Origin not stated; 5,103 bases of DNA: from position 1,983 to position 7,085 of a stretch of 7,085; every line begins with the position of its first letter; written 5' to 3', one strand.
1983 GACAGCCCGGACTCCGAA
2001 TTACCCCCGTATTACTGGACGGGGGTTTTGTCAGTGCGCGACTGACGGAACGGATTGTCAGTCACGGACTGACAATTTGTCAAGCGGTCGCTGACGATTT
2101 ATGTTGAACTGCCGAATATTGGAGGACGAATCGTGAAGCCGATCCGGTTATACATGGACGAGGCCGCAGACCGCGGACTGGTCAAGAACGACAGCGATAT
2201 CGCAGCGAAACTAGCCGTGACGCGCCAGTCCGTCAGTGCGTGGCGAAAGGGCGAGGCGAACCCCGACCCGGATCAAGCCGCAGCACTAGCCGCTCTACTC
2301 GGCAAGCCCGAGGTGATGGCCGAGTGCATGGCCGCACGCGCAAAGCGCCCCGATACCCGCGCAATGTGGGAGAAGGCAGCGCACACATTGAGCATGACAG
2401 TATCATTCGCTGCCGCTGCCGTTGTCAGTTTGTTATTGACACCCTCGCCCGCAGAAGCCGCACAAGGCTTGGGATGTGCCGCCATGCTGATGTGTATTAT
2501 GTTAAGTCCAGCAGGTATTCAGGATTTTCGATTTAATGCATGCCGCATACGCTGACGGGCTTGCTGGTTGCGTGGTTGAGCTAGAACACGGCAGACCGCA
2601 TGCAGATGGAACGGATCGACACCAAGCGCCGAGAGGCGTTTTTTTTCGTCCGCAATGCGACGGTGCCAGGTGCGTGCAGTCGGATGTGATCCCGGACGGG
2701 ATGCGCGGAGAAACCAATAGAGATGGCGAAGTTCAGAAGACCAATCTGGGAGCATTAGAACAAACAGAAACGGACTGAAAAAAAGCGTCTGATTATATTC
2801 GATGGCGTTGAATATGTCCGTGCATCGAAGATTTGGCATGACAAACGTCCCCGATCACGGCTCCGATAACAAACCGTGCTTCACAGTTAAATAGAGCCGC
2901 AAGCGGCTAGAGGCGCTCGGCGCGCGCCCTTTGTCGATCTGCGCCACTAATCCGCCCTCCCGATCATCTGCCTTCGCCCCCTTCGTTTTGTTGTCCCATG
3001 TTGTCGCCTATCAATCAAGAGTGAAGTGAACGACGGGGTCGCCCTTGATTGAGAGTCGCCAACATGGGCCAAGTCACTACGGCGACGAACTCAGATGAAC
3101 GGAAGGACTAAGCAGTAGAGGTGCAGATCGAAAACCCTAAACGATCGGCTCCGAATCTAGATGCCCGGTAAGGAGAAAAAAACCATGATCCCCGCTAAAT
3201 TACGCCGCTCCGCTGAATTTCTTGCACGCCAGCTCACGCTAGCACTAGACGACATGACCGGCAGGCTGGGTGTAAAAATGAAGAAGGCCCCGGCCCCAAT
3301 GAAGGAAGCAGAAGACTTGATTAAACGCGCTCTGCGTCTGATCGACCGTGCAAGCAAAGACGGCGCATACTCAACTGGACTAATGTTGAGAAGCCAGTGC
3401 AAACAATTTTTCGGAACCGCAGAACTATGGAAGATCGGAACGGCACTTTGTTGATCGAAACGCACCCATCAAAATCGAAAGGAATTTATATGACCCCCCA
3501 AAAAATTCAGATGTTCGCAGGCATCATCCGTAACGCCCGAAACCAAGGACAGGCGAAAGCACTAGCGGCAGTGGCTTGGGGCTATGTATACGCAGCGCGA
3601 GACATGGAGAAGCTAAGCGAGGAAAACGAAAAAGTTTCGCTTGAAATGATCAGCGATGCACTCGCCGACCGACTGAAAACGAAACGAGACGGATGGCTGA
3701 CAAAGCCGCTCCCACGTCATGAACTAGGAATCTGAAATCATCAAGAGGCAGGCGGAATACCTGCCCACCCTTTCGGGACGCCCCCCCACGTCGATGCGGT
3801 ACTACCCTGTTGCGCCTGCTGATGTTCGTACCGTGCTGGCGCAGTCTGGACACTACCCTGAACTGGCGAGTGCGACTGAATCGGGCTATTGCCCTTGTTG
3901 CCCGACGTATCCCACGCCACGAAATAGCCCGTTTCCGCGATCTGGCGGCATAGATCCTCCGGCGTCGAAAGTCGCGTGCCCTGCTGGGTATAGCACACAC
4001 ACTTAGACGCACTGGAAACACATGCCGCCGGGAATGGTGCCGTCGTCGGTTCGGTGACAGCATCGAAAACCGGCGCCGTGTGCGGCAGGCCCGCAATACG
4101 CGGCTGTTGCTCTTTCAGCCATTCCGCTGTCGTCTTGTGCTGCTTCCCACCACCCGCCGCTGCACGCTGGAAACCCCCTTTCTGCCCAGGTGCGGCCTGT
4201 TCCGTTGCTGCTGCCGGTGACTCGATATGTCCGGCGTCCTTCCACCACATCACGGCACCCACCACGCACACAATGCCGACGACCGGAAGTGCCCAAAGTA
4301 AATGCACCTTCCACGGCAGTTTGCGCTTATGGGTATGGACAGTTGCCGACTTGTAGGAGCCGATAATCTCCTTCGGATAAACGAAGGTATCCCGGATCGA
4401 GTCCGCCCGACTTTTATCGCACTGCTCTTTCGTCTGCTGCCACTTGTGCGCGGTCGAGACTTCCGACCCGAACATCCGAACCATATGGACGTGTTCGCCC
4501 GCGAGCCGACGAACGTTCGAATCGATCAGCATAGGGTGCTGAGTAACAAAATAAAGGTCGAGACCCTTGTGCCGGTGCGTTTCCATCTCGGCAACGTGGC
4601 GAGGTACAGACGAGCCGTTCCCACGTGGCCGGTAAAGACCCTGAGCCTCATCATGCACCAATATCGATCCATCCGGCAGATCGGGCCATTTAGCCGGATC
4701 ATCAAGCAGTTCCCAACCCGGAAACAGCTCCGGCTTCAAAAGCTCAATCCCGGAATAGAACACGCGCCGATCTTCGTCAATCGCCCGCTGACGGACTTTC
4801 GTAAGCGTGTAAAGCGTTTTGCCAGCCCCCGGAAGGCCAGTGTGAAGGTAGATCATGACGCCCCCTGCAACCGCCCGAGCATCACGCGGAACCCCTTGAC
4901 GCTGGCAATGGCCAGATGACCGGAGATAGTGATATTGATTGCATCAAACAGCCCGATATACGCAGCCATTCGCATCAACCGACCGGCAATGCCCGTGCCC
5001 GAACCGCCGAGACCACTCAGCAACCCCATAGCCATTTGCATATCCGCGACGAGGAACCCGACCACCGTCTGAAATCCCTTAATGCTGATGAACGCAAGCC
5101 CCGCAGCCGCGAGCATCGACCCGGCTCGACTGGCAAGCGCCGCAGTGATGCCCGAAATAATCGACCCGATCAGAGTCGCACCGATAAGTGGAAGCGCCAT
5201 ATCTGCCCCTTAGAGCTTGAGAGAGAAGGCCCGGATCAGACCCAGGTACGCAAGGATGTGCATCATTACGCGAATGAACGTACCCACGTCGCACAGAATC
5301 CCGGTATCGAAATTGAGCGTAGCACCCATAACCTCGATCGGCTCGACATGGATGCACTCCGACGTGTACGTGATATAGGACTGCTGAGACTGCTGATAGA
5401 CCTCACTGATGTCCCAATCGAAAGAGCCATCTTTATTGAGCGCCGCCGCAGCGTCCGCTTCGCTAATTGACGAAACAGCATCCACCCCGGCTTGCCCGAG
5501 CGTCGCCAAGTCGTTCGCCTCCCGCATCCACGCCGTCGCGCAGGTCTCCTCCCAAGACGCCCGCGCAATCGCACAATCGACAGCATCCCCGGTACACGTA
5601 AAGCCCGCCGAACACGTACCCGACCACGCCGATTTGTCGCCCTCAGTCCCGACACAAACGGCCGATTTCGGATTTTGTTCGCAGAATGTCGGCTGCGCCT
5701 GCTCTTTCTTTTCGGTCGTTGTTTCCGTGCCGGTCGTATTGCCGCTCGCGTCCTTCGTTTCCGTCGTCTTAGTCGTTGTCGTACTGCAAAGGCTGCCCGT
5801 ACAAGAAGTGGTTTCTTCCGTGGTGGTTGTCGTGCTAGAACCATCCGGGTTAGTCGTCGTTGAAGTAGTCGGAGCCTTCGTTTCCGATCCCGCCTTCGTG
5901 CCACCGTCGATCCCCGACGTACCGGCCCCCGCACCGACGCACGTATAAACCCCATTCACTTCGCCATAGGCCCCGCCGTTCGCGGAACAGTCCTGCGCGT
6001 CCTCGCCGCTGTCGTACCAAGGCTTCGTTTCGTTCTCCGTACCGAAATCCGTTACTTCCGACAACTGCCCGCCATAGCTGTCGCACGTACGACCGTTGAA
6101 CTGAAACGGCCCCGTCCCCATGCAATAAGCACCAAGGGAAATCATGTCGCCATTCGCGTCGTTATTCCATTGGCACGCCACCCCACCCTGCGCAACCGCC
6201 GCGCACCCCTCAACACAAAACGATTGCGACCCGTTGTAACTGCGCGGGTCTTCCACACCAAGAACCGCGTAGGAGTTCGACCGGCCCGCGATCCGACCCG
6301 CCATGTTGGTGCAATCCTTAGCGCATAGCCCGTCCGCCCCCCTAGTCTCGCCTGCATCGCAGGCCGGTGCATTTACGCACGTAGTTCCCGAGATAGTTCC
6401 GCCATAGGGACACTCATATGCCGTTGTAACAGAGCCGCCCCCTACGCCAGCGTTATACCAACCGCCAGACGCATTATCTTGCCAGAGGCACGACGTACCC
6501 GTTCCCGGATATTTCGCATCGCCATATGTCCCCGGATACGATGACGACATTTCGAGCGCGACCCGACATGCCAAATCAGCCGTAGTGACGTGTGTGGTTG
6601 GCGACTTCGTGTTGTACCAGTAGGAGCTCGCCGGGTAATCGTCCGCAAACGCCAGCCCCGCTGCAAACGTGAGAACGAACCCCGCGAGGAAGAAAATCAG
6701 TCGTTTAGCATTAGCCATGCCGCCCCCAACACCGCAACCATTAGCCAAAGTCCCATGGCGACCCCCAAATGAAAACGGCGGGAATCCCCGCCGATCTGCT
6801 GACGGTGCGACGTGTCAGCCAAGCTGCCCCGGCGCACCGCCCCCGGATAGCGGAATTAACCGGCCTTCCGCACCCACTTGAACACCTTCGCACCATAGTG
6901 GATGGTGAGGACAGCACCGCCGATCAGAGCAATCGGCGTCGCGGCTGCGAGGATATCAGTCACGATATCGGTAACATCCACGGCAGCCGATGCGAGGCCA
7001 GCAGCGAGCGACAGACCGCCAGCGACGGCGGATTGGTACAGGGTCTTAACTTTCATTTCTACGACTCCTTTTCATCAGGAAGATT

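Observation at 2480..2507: dif-like XerC/D site embedded in the 3' codons of the repressor gene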

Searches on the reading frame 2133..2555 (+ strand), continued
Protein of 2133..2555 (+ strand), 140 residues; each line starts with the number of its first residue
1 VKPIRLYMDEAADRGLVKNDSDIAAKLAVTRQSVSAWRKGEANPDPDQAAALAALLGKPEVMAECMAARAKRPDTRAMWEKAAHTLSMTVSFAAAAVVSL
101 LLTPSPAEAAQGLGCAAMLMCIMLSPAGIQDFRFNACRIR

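Call 75: find_encoding_contigs(protein=P0003, flank=10000, max_places=2)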
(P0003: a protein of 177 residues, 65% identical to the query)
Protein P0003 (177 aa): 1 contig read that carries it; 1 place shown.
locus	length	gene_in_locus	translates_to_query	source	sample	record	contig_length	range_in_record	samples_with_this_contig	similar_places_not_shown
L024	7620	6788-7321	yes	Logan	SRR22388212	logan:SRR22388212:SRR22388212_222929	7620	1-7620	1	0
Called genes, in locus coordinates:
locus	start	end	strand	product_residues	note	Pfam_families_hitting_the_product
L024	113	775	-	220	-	PF00849:PseudoU_synth_2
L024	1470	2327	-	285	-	PF05707:Zot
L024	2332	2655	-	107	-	PF17537:DUF5455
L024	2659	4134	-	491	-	-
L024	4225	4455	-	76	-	PF19199:Phage_coatGP8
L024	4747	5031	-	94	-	-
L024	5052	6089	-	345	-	PF02486:Rep_trans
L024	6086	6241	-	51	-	-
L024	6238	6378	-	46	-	-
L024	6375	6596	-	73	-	-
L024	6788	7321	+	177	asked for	PF01381:HTH_3 (weak)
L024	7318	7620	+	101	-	?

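Call 76: find_encoding_contigs(protein=P0016, flank=10000, max_places=2)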
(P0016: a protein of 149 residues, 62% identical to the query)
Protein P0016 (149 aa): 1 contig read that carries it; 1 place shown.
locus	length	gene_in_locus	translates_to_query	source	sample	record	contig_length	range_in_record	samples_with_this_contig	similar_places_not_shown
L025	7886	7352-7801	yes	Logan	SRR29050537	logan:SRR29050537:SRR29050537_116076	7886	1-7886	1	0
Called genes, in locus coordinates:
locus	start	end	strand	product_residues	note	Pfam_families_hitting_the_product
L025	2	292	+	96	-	?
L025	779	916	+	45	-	-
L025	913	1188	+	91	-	-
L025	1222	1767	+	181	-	-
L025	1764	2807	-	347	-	PF05707:Zot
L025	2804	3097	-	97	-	PF10734:DUF2523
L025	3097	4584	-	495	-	-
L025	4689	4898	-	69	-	PF05356:Phage_Coat_B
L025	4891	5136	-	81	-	-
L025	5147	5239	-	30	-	-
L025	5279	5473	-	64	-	-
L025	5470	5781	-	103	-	-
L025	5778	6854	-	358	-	PF02486:Rep_trans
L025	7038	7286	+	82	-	-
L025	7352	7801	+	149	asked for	PF01381:HTH_3 (weak)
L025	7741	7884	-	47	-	?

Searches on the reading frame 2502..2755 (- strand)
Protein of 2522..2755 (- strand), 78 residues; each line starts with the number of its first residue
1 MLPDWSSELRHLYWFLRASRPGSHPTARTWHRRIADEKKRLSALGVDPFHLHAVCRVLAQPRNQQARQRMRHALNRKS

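Call 19: search_protein_families(library=pfam, proteins=[window:2502-2717:-], max_evalue=1)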
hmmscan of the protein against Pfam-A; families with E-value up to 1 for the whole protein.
window:2502-2717:- (71 aa): 1 family
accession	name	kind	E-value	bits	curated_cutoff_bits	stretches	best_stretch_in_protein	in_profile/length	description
PF25740.1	BNLF2a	-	0.038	14.4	27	1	38-55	15-32/60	EBV TAP inhibitor BNLF2a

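Call 49: find_homologous_proteins(query=window:2522-2755:-, max_evalue=0.01)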
Query seq(78 aa) (78 aa): 1 proteins with E <= 0.01 among 1 candidates.
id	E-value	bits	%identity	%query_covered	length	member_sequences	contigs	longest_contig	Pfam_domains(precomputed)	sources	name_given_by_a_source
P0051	4.8e-21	92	62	99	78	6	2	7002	-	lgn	-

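Call 53: search_protein_families(library=phrogs, proteins=[window:2522-2755:-], max_evalue=0.01)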
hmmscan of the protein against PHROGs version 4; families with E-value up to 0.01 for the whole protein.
window:2522-2755:- (78 aa): 1 family
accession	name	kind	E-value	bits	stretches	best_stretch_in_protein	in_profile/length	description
phrog_27692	-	unknown function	1.6e-07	32.3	1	4-54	20-71/99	-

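Call 55: search_protein_representatives(alignment_id=A2)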
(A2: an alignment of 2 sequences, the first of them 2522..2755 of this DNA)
Query: 2 sequences, 78 profile positions. Proteins with E-value up to 0.001 (for the whole library): 170; up to 1e-10: 39; up to 1e-30: 0. The best 150 are listed.
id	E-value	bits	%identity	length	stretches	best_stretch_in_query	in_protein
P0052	2.8e-24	101.1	-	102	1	1-76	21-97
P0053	1.8e-23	98.5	-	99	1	1-76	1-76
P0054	9.8e-23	96.2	-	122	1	5-73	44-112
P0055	1.5e-22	95.6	-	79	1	1-77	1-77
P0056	3.6e-22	94.3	-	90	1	2-77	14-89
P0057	5.4e-22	93.8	-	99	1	1-74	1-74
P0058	1.6e-20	89.1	-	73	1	2-62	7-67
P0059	1.3e-19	86.2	-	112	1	2-70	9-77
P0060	5.9e-18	80.9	-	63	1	19-77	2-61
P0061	1.8e-17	79.3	-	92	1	1-77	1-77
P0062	6.2e-17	77.6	-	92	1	2-71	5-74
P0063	7.0e-17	77.4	-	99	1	3-72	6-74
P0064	8.2e-17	77.2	-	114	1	2-71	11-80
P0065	6.5e-16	74.3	-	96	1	2-60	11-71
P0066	8.4e-16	73.9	-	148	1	1-71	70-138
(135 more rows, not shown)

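Call 57: search_protein_families(library=pfam, alignment_id=A3, max_evalue=0.01)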
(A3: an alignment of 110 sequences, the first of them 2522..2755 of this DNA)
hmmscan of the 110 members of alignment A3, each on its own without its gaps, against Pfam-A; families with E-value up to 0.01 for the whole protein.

A. member 1, window:2522-2755:- (78 aa): 0 families

B. families by the number of members that match (of 110 scanned): 4 families
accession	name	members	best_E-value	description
PF23343.2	REP_ORF2-G2P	1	4.5e-10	Replication-associated protein ORF2/G2P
PF18155.6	pPIWI_RE_Z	1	0.0012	pPIWI RE three-gene island domain Z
PF00627.37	UBA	1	0.0027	UBA/TS-N domain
PF21994.1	AGAO-like_N2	1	0.0037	AGAO-like N2 domain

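Call 62: predict_structure(alignment_id=A3)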
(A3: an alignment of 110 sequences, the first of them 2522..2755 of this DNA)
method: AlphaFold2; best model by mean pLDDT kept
length: 78 residues; sequences in the alignment: 110
mean_pLDDT: 92.9   pTM: 0.79
mean pLDDT of the five models: 92.9, 91.6, 91.4, 90.9, 89.9
residues with pLDDT >= 90: 68; 70-90: 8; 50-70: 1; < 50: 1
segments of 3 or more residues with pLDDT < 50: none
pLDDT, mean of each block of 10 residues (from residue 1): 94 96 93 98 95 95 92 78
secondary structure, 60 per line:
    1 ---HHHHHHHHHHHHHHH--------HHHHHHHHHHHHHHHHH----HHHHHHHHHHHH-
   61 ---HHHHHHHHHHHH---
elements in order: H4-18 H27-43 H48-59 H64-75

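Call 66: fold_search(model_id=the predicted structure, library=pdb)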
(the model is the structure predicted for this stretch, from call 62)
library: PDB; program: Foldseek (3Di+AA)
matches with E <= 10: 37; with E <= 0.001: 0
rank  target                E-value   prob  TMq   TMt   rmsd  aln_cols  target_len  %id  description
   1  5fmn_A                1.6e+00  0.15  0.33  0.31  14.1        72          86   18  The nickel-responsive transcriptional regulator InrS (released 2017-02-01)
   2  7lq4_A                3.9e+00  0.16  0.41  0.19   7.2        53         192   26  Rr (RsiG)2-(c-di-GMP)2-WhiG complex (released 2021-07-14)
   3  7nvr_k                3.9e+00  0.03  0.23  0.15   9.3        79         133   16  Human Mediator with RNA Polymerase II Pre-initiation complex (released 2021-05-05)
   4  7yca_F                4.4e+00  0.41  0.44  0.22   2.2        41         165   27  Cryo-EM structure of the PSI-LHCI-Lhcp supercomplex from Ostreococcus tauri (released 2023-04-26)
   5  9kqp_F                4.7e+00  0.38  0.43  0.22   2.3        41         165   24  PSI-LHCI supercomplex binding with 10 Lhcas from C. subellipsoidea (released 2025-02-26)
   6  5fmn_B                4.7e+00  0.08  0.33  0.30  13.8        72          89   18  The nickel-responsive transcriptional regulator InrS (released 2017-02-01)
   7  5xfl_A                5.3e+00  0.09  0.37  0.13   6.0        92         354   13  Crystal structure of the force-sensing device region of alpha N-catenin (released 2018-03-28)
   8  9e23_k                5.7e+00  0.11  0.36  0.30   4.2        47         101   13  Cryo-EM structure of Pre-Chi dynein tail (released 2025-07-09)
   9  5xfl_D                5.7e+00  0.08  0.37  0.12   6.0        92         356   13  Crystal structure of the force-sensing device region of alpha N-catenin (released 2018-03-28)
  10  8oir_Aa               6.0e+00  0.04  0.29  0.09  16.5        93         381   14  55S human mitochondrial ribosome with mtRF1 and P-site tRNA (released 2023-06-14)
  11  9rxe_MODEL_1_A        6.4e+00  0.04  0.28  0.22  10.8        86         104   14  Solution structure of the HR1c domain of human PKN1 (released 2025-12-31)
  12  5n7k_B                6.4e+00  0.02  0.25  0.20  11.7        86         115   17  Crystal structure of the coiled-coil domain of human tricellulin (released 2017-07-12)
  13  7xgf_A                6.8e+00  0.04  0.32  0.17  14.9       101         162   19  Crystal structure of BCL-xL in complex with computationally designed inhibitor protein (released 2022-07-20)
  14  8htu_F                7.3e+00  0.25  0.44  0.22   2.3        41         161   27  Cryo-EM structure of PpPSI-L (released 2023-08-02)
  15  6mux_d                7.3e+00  0.06  0.37  0.16  15.9        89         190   11  The structure of the Plasmodium falciparum 20S proteasome in complex with one PA28 activator (released 2019-08-07)
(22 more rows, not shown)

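Call 74: find_encoding_contigs(protein=P0051, flank=10000, max_places=2)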
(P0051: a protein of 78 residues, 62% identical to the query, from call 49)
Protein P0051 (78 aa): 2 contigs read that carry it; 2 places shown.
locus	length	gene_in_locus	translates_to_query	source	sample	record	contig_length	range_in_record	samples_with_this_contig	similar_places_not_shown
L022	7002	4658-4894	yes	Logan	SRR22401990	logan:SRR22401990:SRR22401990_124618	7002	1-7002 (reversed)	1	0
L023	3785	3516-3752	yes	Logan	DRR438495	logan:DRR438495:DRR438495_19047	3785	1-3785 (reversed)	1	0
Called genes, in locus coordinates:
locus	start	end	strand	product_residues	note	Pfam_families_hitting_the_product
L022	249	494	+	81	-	-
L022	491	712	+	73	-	PF05356:Phage_Coat_B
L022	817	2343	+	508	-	-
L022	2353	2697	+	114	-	PF10734:DUF2523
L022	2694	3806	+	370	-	PF05707:Zot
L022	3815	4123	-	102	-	-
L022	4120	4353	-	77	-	-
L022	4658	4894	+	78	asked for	-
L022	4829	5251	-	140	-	PF12844:HTH_19 (weak), PF01381:HTH_3 (weak), PF13560:HTH_31 (weak)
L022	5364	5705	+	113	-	-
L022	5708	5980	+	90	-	-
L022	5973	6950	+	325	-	PF05144:Phage_CRI (weak), PF05155:G2P_X_C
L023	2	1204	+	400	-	?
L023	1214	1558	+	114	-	PF10734:DUF2523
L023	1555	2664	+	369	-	PF05707:Zot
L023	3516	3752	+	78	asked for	-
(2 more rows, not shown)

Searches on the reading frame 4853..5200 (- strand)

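Call 9: search_protein_families(library=pfam, proteins=[window:4853-5200:-], max_evalue=0.01)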
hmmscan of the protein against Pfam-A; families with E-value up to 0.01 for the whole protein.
window:4853-5200:- (115 aa): 1 family
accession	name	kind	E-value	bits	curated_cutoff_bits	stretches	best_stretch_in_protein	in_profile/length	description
PF10734.14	DUF2523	-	8.3e-05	23.5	22.1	1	14-101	1-78/80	Protein of unknown function (DUF2523)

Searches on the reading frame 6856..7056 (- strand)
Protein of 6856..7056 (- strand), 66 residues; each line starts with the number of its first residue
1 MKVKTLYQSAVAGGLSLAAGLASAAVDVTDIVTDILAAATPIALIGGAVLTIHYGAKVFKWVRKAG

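Call 19: search_protein_families(library=pfam, proteins=[window:6856-7056:-], max_evalue=1)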
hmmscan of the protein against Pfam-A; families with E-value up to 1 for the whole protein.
window:6856-7056:- (66 aa): 1 family
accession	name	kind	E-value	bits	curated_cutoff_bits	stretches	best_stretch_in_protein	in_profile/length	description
PF05356.16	Phage_Coat_B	-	9e-16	58.1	23.5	1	12-65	2-55/56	Inovirus Coat protein B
